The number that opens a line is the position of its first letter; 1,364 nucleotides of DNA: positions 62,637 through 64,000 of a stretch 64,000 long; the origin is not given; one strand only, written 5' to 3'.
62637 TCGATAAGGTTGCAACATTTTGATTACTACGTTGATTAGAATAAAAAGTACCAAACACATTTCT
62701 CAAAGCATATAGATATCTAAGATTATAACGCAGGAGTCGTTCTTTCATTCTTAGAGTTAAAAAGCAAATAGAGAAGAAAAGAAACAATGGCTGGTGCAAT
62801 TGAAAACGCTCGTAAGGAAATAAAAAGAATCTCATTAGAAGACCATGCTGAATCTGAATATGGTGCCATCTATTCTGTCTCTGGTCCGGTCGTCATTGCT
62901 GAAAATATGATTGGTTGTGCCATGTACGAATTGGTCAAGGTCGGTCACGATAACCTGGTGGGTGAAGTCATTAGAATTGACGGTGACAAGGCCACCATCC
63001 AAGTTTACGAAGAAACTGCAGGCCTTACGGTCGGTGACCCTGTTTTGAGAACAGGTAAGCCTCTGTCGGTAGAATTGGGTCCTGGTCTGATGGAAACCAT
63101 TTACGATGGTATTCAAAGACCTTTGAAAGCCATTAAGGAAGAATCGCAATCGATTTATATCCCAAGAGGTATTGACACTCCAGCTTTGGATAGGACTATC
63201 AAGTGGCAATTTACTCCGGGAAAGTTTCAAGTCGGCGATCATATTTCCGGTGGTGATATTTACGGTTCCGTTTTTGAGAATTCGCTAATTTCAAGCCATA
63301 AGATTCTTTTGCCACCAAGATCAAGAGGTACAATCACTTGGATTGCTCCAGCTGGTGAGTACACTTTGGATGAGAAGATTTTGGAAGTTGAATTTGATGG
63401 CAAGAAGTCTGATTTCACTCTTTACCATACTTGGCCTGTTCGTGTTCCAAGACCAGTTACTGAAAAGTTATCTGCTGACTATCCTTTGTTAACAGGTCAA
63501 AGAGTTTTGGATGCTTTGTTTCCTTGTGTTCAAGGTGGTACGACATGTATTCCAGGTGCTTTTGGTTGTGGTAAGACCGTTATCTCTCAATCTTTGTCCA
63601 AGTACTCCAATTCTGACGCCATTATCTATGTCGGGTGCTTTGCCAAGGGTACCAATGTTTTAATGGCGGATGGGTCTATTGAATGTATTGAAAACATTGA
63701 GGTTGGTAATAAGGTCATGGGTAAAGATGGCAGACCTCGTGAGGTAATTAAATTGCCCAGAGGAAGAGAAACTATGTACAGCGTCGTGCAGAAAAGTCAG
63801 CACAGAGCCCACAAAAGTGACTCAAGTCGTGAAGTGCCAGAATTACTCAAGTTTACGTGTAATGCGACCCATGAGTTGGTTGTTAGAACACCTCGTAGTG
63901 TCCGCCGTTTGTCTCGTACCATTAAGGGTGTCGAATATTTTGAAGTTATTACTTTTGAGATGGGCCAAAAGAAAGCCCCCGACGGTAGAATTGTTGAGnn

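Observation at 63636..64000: VMA1 intein (VDE / PI-SceI homing endonuclease) starts inside the window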

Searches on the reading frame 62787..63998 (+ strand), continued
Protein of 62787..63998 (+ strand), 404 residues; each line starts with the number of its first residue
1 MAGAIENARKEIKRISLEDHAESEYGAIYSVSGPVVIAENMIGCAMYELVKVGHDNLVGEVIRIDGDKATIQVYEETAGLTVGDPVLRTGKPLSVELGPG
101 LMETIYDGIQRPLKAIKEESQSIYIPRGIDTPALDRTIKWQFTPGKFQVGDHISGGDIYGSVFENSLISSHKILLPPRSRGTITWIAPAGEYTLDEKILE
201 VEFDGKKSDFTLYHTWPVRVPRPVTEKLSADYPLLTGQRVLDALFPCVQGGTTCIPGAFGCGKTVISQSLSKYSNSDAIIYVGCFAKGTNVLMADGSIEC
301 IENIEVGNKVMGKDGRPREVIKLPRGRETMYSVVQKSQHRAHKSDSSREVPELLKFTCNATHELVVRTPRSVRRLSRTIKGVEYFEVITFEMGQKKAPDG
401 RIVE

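Call 8: find_homologous_proteins(query=window:62787-63998:+, max_evalue=1e-20)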
Query window:62787-63998:+ (404 aa): 7996 proteins with E <= 1e-20 among 8000 candidates; the best 120 are listed.
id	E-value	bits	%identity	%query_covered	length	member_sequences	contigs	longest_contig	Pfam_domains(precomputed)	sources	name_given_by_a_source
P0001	1.7e-200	684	76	98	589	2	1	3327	PF05204.20,PF16886.12,PF02874.30,PF00006.32,PF05203.22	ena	-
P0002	2.1e-187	641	97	72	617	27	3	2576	PF16886.12,PF02874.30,PF00006.32,PF22919.2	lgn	-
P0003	3.3e-179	614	69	98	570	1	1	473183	PF05204.20,PF16886.12,PF02874.30,PF00006.32,PF05203.22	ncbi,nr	ncbi:hypothetical protein JCM33374_g5986 [Metschnikowia sp. JCM 33374]|nr:hypothetical protein JCM33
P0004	5.0e-173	593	88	72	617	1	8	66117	PF16886.12,PF02874.30,PF00006.32,PF22919.2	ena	-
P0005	5.0e-173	593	88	72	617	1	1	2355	PF16886.12,PF02874.30,PF00006.32,PF22919.2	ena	-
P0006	1.8e-172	592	88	72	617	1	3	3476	PF16886.12,PF02874.30,PF00006.32,PF22919.2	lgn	-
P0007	2.8e-172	591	87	72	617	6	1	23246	PF16886.12,PF02874.30,PF00006.32,PF22919.2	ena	-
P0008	4.6e-172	590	88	72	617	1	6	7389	PF16886.12,PF02874.30,PF00006.32,PF22919.2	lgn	-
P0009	5.2e-171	587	87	72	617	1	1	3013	PF16886.12,PF02874.30,PF00006.32,PF22919.2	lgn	-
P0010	8.3e-171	586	88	72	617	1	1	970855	PF16886.12,PF02874.30,PF00006.32,PF22919.2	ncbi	ncbi:V-type proton ATPase catalytic subunit A [Monosporozyma servazzii]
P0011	5.4e-170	583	86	72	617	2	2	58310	PF16886.12,PF02874.30,PF00006.32,PF22919.2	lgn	-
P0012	5.5e-170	583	86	72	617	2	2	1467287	PF16886.12,PF02874.30,PF00006.32,PF22919.2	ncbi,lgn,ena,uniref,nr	ncbi:ADR102Wp [Eremothecium gossypii ATCC 10895]|uniref:V-type proton ATPase catalytic subunit A n=1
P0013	3.1e-169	581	87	72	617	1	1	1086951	PF16886.12,PF02874.30,PF00006.32,PF22919.2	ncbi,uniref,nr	ncbi:LAFE_0B03686g1_1 [Lachancea fermentati]|uniref:ATP synthase subunit beta, mitochondrial n=1 Tax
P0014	4.2e-169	581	85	72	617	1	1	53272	PF16886.12,PF02874.30,PF00006.32,PF22919.2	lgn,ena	-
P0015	1.7e-168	579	72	87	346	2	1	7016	PF16886.12,PF02874.30,PF00006.32,PF05203.22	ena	-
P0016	2.6e-168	578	86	72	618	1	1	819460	PF16886.12,PF02874.30,PF00006.32,PF22919.2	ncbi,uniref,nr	ncbi:LAME_0B05974g1_1 [Lachancea meyersii CBS 8951]|uniref:ATP synthase subunit beta, mitochondrial 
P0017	3.0e-168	578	85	72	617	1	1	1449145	PF16886.12,PF02874.30,PF00006.32,PF22919.2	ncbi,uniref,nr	ncbi:hypothetical protein TBLA_0D04500 [Henningerozyma blattae CBS 6284]|uniref:V-type proton ATPase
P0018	5.4e-168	577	85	72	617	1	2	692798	PF16886.12,PF02874.30,PF00006.32,PF22919.2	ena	-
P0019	7.5e-168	576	85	72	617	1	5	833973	PF16886.12,PF02874.30,PF00006.32,PF22919.2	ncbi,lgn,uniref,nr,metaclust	ncbi:H(+)-transporting V1 sector ATPase subunit A TDEL_0H01420 [Torulaspora delbrueckii]|uniref:V-ty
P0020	1.8e-167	575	86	72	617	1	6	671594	PF16886.12,PF02874.30,PF00006.32,PF22919.2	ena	-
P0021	3.6e-167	574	67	67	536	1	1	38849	PF16886.12,PF02874.30,PF00006.32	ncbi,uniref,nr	ncbi:V-type proton ATPase catalytic subunit A [Fasciola hepatica]|uniref:H(+)-transporting two-secto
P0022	3.9e-167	574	85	72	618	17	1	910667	PF16886.12,PF02874.30,PF00006.32,PF22919.2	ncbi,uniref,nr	ncbi:H(+)-transporting V1 sector ATPase subunit A LALA0_S05e07734g [Lachancea lanzarotensis]|uniref:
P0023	6.1e-167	573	85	72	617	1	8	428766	PF16886.12,PF02874.30,PF00006.32,PF22919.2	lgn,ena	-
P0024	2.0e-166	572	68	92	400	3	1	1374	PF16886.12,PF02874.30,PF00006.32,PF05203.22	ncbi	ncbi:H(+)-transporting V1 sector ATPase subunit A, partial [Coemansia furcata]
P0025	6.0e-166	570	85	72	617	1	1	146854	PF16886.12,PF02874.30,PF00006.32,PF22919.2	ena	-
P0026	2.2e-165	568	83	72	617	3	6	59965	PF16886.12,PF02874.30,PF00006.32,PF22919.2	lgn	-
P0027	1.1e-162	559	81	72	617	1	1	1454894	PF16886.12,PF02874.30,PF00006.32,PF22919.2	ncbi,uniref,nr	ncbi:hypothetical protein ZYGR_0AI03970 [Zygosaccharomyces rouxii]|uniref:V-type proton ATPase catal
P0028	2.0e-161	555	84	72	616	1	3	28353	PF16886.12,PF02874.30,PF00006.32,PF22919.2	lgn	-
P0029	1.5e-160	552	82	72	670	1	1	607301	PF16886.12,PF02874.30,PF00006.32,PF22919.2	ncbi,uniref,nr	ncbi:hypothetical protein BABINDRAFT_162729 [Babjeviella inositovora NRRL Y-12698]|uniref:V-type pro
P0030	2.1e-159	549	81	72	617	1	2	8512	PF16886.12,PF02874.30,PF00006.32,PF22919.2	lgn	-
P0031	1.5e-157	543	81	72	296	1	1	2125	PF16886.12,PF02874.30,PF00006.32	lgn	-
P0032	3.9e-157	541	80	71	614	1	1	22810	PF16886.12,PF02874.30,PF00006.32,PF22919.2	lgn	-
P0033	4.6e-157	541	80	72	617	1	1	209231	PF16886.12,PF02874.30,PF00006.32,PF22919.2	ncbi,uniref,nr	ncbi:V-type proton ATPase catalytic subunit A [[Candida] railenensis]|uniref:V-type proton ATPase ca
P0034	5.0e-157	541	81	72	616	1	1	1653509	PF16886.12,PF02874.30,PF00006.32,PF22919.2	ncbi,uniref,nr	ncbi:vacuolar ATPase subunit A [Spathaspora passalidarum NRRL Y-27907]|uniref:V-type proton ATPase c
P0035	2.0e-156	539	99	61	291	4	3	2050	PF16886.12,PF02874.30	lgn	-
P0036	3.3e-156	538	81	72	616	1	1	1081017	PF16886.12,PF02874.30,PF00006.32,PF22919.2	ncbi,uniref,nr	ncbi:hypothetical protein PACTADRAFT_35593 [Pachysolen tannophilus NRRL Y-2460]|uniref:V-type proton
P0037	3.4e-156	538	82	72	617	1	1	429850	PF16886.12,PF02874.30,PF00006.32,PF22919.2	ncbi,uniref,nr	ncbi:hypothetical protein WICMUC_002322 [Wickerhamomyces mucosus]|uniref:V-type proton ATPase cataly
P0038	6.6e-156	537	80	72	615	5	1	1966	PF16886.12,PF02874.30,PF00006.32,PF22919.2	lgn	-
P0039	1.0e-155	536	79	75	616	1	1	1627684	PF16886.12,PF02874.30,PF00006.32,PF22919.2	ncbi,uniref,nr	ncbi:vacuolar ATP synthase catalytic subunit A [Nadsonia fulvescens var. elongata DSM 6958]|uniref:A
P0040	1.1e-155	536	82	72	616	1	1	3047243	PF16886.12,PF02874.30,PF00006.32,PF22919.2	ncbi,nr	ncbi:H(+)-transporting V1 sector ATPase subunit A [Martiniozyma asiatica (nom. inval.)]|nr:H(+)-tran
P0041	2.1e-155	535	80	72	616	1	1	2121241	PF16886.12,PF02874.30,PF00006.32,PF22919.2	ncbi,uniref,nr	ncbi:Piso0_004767 [Millerozyma farinosa CBS 7064]|uniref:V-type proton ATPase catalytic subunit A n=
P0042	2.4e-155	535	81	71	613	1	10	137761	PF16886.12,PF02874.30,PF00006.32,PF22919.2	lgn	-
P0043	8.1e-155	534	80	71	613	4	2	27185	PF16886.12,PF02874.30,PF00006.32,PF22919.2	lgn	-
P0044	9.6e-155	533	81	72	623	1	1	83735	PF16886.12,PF02874.30,PF00006.32,PF22919.2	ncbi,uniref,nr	ncbi:hypothetical protein WICPIJ_000607 [Wickerhamomyces pijperi]|uniref:ATP synthase subunit beta, 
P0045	2.7e-154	532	80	71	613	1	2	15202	PF16886.12,PF02874.30,PF00006.32,PF22919.2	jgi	jgi:V-type H+-transporting ATPase subunit A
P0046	3.2e-154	532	80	71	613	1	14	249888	PF16886.12,PF02874.30,PF00006.32,PF22919.2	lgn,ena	-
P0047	3.2e-154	532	80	71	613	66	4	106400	PF16886.12,PF02874.30,PF00006.32,PF22919.2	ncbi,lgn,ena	-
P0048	3.2e-154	532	80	72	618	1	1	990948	PF16886.12,PF02874.30,PF00006.32,PF22919.2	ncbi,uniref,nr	ncbi:hypothetical protein CANARDRAFT_28063 [[Candida] arabinofermentans NRRL YB-2248]|uniref:V-type 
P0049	6.8e-154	530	81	71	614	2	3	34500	PF16886.12,PF02874.30,PF00006.32,PF22919.2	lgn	-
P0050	2.6e-153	529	82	71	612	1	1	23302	PF16886.12,PF02874.30,PF00006.32,PF22919.2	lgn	-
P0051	2.7e-153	529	78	72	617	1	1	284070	PF16886.12,PF02874.30,PF00006.32,PF22919.2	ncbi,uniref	ncbi:hypothetical protein TRVA0_015S02102 [Trichomonascus vanleenenianus]|uniref:H(+)-transporting V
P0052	4.5e-153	528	78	72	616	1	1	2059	PF16886.12,PF02874.30,PF00006.32,PF22919.2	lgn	-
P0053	1.0e-152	527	79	72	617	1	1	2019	PF16886.12,PF02874.30,PF00006.32,PF22919.2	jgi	jgi:V-type H+-transporting ATPase subunit A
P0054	1.5e-152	526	82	70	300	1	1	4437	PF16886.12,PF02874.30,PF00006.32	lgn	-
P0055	3.1e-152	525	79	71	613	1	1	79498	PF16886.12,PF02874.30,PF00006.32,PF22919.2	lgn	-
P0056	5.0e-152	524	80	72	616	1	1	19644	PF16886.12,PF02874.30,PF00006.32,PF22919.2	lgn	-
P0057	5.1e-152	524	80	71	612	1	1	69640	PF16886.12,PF02874.30,PF00006.32,PF22919.2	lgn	-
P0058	9.3e-152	523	78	72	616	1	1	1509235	PF16886.12,PF02874.30,PF00006.32,PF22919.2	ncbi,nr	ncbi:V-type proton ATPase catalytic subunit A [Meyerozyma sp. JA9]|nr:V-type proton ATPase catalytic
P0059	2.7e-151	522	79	71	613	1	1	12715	PF16886.12,PF02874.30,PF00006.32,PF22919.2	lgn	-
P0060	2.7e-151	522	79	72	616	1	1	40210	PF16886.12,PF02874.30,PF00006.32,PF22919.2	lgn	-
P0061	3.4e-151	522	79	72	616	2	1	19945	PF16886.12,PF02874.30,PF00006.32,PF22919.2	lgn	-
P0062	3.8e-151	521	85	66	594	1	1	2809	PF16886.12,PF02874.30,PF00006.32,PF22919.2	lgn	-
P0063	4.8e-151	521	77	72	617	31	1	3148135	PF16886.12,PF02874.30,PF00006.32,PF22919.2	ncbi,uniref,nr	ncbi:V-type_proton_ATPase_catalytic_subunit_A [Candidozyma auris]|uniref:H(+)-transporting V1 sector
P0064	5.0e-151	521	76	72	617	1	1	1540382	PF16886.12,PF02874.30,PF00006.32,PF22919.2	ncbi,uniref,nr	ncbi:V-type proton ATPase catalytic subunit A [[Candida] jaroonii]|uniref:V-type proton ATPase catal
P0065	1.3e-150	520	77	72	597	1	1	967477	PF16886.12,PF02874.30,PF00006.32,PF22919.2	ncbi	ncbi:unnamed protein product [Hanseniaspora opuntiae]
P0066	1.4e-150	520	79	72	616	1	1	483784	PF16886.12,PF02874.30,PF00006.32,PF22919.2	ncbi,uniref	ncbi:ATP synthase alpha/beta family, nucleotide-binding domain-containing protein [Dipodascopsis tot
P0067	1.8e-150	519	68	82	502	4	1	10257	PF16886.12,PF02874.30,PF00006.32,PF05203.22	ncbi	ncbi:H(+)-transporting V1 sector ATPase subunit A, partial [Coemansia sp. S3946]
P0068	5.2e-150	518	79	72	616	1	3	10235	PF16886.12,PF02874.30,PF00006.32,PF22919.2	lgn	-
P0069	6.4e-150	517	78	72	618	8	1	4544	PF16886.12,PF02874.30,PF00006.32,PF22919.2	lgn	-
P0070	9.1e-150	517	79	71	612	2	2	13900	PF16886.12,PF02874.30,PF00006.32,PF22919.2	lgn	-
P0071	1.2e-149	516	78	71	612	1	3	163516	PF16886.12,PF02874.30,PF00006.32,PF22919.2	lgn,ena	-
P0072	1.7e-149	516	78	72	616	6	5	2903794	PF16886.12,PF02874.30,PF00006.32,PF22919.2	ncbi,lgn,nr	ncbi:V-type proton ATPase subunit A of the V1 peripheral membrane domain [Komagataella phaffii CBS 7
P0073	2.0e-149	516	73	80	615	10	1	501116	PF16886.12,PF02874.30,PF00006.32,PF22919.2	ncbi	ncbi:ATP synthase alpha/beta family, nucleotide-binding domain-containing protein [Lipomyces kononen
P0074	2.3e-149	516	78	71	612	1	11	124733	PF16886.12,PF02874.30,PF00006.32,PF22919.2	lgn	-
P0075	2.5e-149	515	78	71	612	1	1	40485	PF16886.12,PF02874.30,PF00006.32,PF22919.2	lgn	-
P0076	3.0e-149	515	76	72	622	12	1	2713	PF16886.12,PF02874.30,PF00006.32,PF22919.2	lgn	-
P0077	3.2e-149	515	78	71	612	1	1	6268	PF16886.12,PF02874.30,PF00006.32,PF22919.2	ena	-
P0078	3.2e-149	515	78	71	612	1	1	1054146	PF16886.12,PF02874.30,PF00006.32,PF22919.2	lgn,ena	-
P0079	3.2e-149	515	78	71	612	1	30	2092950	PF16886.12,PF02874.30,PF00006.32,PF22919.2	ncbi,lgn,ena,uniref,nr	ncbi:vacuolar ATP synthase catalytic subunit A [Meyerozyma guilliermondii ATCC 6260]|uniref:V-type p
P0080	3.3e-149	515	78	72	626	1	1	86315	PF16886.12,PF02874.30,PF00006.32,PF22919.2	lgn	-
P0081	1.2e-148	513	77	71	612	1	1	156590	PF16886.12,PF02874.30,PF00006.32,PF22919.2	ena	-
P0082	2.0e-148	513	78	72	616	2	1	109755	PF16886.12,PF02874.30,PF00006.32,PF22919.2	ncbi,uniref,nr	ncbi:DEKNAAC103017 [Brettanomyces naardenensis]|uniref:V-type proton ATPase catalytic subunit A n=1 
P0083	2.2e-148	512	77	71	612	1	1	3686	PF16886.12,PF02874.30,PF00006.32,PF22919.2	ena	-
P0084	5.8e-148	511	77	72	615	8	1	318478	PF16886.12,PF02874.30,PF00006.32,PF22919.2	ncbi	ncbi:ATP synthase alpha/beta family, nucleotide-binding domain-containing protein [Lipomyces mesembr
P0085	8.0e-148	510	79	72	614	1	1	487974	PF16886.12,PF02874.30,PF00006.32,PF22919.2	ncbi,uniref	ncbi:vacuolar ATPase subunit A [Myxozyma melibiosi]|uniref:V-type proton ATPase catalytic subunit A 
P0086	1.3e-147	510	78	72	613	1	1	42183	PF16886.12,PF02874.30,PF00006.32,PF22919.2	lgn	-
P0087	3.0e-147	509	76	72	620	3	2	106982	PF16886.12,PF02874.30,PF00006.32,PF22919.2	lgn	-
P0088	3.4e-147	508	77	72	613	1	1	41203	PF16886.12,PF02874.30,PF00006.32,PF22919.2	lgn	-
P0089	6.4e-147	508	78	71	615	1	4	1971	PF16886.12,PF02874.30,PF00006.32,PF22919.2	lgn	-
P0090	9.6e-147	507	78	67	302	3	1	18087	PF16886.12,PF02874.30,PF00006.32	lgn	-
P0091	1.3e-146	506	78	71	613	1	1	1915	PF16886.12,PF02874.30,PF00006.32,PF22919.2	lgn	-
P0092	1.7e-146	506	75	74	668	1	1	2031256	PF16886.12,PF02874.30,PF00006.32,PF05203.22,PF22919.2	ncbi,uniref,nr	ncbi:CIC11C00000005917 [Sungouiella intermedia]|uniref:V-type proton ATPase catalytic subunit A n=1 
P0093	2.4e-146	506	79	72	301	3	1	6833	PF16886.12,PF02874.30,PF00006.32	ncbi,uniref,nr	ncbi:unnamed protein product [Ambrosiozyma monospora]|uniref:V-type proton ATPase catalytic subunit 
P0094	2.7e-146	505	78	71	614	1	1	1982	PF16886.12,PF02874.30,PF00006.32,PF22919.2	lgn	-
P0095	2.8e-146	505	85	65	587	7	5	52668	PF16886.12,PF02874.30,PF00006.32,PF22919.2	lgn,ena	-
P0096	5.9e-146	504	73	78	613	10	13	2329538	PF16886.12,PF02874.30,PF00006.32,PF22919.2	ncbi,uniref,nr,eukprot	ncbi:ATP synthase alpha/beta family, nucleotide-binding domain-domain-containing protein [Yarrowia l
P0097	7.4e-146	504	76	72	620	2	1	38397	PF16886.12,PF02874.30,PF00006.32,PF22919.2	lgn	-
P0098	8.0e-146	504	84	65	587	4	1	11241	PF16886.12,PF02874.30,PF00006.32,PF22919.2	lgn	-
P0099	9.5e-146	504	77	71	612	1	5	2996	PF16886.12,PF02874.30,PF00006.32,PF22919.2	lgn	-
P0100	1.0e-145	504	77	71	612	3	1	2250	PF16886.12,PF02874.30,PF00006.32,PF22919.2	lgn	-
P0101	1.1e-145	503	71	75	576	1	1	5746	PF16886.12,PF02874.30,PF00006.32,PF22919.2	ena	-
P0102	1.3e-145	503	75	71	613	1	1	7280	PF16886.12,PF02874.30,PF00006.32,PF22919.2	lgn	-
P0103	1.4e-145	503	77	72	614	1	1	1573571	PF16886.12,PF02874.30,PF00006.32,PF22919.2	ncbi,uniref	ncbi:ATP synthase alpha/beta family, nucleotide-binding domain-containing protein [Lipomyces arxii]|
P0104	1.9e-145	503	76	72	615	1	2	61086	PF16886.12,PF02874.30,PF00006.32,PF22919.2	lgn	-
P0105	2.6e-145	502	79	69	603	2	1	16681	PF16886.12,PF02874.30,PF00006.32,PF22919.2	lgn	-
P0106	2.8e-145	502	79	68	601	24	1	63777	PF16886.12,PF02874.30,PF00006.32,PF22919.2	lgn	-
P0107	5.5e-145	501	77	71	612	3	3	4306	PF16886.12,PF02874.30,PF00006.32,PF22919.2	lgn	-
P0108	5.7e-145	501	75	72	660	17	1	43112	PF16886.12,PF02874.30,PF00006.32,PF22919.2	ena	-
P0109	1.2e-144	500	74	75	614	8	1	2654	PF16886.12,PF02874.30,PF00006.32,PF22919.2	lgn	-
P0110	9.5e-144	497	77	69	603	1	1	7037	PF16886.12,PF02874.30,PF00006.32,PF22919.2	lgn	-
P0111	1.7e-143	496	77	70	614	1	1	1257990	PF16886.12,PF02874.30,PF00006.32,PF22919.2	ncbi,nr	ncbi:putative V-type proton ATPase catalytic subunit A [Peziza echinospora]|nr:putative V-type proto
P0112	1.9e-143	496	77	69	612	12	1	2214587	PF16886.12,PF02874.30,PF00006.32,PF22919.2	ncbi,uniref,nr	ncbi:vacuolar ATP synthase catalytic subunit A [Choiromyces venosus 120613-1]|uniref:ATP synthase su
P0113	2.9e-143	495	76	71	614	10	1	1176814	PF16886.12,PF02874.30,PF00006.32,PF22919.2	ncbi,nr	ncbi:ATP synthase alpha/beta family, nucleotide-binding domain-containing protein [Tirmania nivea]|n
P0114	3.2e-143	495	81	66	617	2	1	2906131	PF16886.12,PF02874.30,PF00006.32,PF22919.2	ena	-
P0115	4.5e-143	495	75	71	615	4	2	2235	PF16886.12,PF02874.30,PF00006.32,PF22919.2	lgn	-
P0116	8.0e-143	494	75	72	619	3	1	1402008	PF16886.12,PF02874.30,PF00006.32,PF22919.2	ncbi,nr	ncbi:V-type proton ATPase catalytic subunit A [Chlamydoabsidia padenii]|nr:V-type proton ATPase cata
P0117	1.1e-142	494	74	73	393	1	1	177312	PF16886.12,PF02874.30,PF00006.32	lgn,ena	-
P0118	1.2e-142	493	74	72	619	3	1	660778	PF16886.12,PF02874.30,PF00006.32,PF22919.2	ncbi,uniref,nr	ncbi:hypothetical protein INT43_000130 [Umbelopsis isabellina]|uniref:V-type proton ATPase catalytic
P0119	1.4e-142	493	81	65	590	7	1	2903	PF16886.12,PF02874.30,PF00006.32,PF22919.2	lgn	-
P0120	1.6e-142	493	75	72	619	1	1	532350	PF16886.12,PF02874.30,PF00006.32,PF22919.2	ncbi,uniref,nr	ncbi:hypothetical protein [Absidia glauca]|uniref:V-type proton ATPase catalytic subunit A n=1 Tax=A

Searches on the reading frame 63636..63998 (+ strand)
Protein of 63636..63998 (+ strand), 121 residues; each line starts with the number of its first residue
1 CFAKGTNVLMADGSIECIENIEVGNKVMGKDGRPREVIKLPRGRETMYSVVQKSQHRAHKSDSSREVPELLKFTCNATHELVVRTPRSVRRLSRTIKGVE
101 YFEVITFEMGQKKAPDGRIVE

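Call 7: search_protein_families(library=pfam, proteins=[window:63636-63998:+], max_evalue=0.01)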
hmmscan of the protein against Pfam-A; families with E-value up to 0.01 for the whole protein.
window:63636-63998:+ (121 aa): 2 families
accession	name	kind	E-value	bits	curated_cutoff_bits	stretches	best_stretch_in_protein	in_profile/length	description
PF05203.21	Hom_end_hint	-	2.1e-45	155.9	32.1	1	1-121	1-115/228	Hom_end-associated Hint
PF13403.11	Hint_2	-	0.00024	22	28.4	1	1-42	2-42/147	Hint domain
